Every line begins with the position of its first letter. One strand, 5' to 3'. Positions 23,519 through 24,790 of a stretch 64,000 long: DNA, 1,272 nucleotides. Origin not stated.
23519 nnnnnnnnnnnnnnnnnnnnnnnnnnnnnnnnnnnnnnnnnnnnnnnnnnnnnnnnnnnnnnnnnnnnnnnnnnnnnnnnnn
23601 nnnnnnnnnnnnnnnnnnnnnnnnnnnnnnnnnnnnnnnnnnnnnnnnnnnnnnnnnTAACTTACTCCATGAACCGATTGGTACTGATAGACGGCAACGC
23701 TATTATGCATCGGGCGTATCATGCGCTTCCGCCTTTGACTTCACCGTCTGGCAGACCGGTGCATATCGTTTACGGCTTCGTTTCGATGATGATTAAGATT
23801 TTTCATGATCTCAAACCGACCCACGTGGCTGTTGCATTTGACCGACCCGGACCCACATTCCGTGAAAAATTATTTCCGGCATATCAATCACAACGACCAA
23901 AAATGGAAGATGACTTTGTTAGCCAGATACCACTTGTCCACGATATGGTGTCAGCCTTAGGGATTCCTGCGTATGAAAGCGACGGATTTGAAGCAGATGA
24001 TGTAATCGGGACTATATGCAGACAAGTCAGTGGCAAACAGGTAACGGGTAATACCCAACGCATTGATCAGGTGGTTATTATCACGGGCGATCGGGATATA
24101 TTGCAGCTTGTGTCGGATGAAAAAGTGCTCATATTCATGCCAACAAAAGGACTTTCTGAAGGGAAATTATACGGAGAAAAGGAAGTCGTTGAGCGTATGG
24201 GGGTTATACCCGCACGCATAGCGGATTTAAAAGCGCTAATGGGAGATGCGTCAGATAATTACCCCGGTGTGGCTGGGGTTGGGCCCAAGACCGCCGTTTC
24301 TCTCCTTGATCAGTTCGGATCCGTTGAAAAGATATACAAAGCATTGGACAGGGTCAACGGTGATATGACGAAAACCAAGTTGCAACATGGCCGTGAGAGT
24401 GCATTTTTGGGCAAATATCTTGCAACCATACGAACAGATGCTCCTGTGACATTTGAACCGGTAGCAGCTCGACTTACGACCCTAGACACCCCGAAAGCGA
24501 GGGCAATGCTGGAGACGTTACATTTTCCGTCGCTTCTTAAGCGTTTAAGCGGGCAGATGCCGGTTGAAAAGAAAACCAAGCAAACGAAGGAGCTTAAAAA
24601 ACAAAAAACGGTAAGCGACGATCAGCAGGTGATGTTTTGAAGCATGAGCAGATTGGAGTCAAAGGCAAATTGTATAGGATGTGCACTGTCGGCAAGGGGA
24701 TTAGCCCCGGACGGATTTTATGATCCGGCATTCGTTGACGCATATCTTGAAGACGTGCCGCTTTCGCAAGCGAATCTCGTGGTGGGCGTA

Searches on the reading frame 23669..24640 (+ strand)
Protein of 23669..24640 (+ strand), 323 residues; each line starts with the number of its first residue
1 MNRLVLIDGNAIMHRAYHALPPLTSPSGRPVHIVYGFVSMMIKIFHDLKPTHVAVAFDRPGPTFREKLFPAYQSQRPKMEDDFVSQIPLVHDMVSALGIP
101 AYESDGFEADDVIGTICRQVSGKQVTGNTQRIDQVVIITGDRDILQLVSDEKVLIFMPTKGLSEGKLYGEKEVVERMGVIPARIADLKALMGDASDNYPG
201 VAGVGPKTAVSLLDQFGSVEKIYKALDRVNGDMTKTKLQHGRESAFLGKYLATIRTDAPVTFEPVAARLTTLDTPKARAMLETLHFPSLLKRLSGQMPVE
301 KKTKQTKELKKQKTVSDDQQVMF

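Call 5: search_protein_families(library=pfam, proteins=[window:23669-24640:+])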
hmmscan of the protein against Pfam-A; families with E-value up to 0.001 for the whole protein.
window:23669-24640:+ (323 aa): 3 families
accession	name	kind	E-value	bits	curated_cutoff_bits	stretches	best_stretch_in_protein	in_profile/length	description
PF02739.22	5_3_exonuc_N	-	1.1e-52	178.5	34.3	1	3-178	1-164/164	5'-3' exonuclease, N-terminal resolvase-like domain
PF01367.25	5_3_exonuc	-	4.6e-30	104.4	40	1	180-273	2-95/97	5'-3' exonuclease, C-terminal SAM fold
PF14520.12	HHH_5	-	0.00023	22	27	1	201-225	7-32/57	Helix-hairpin-helix domain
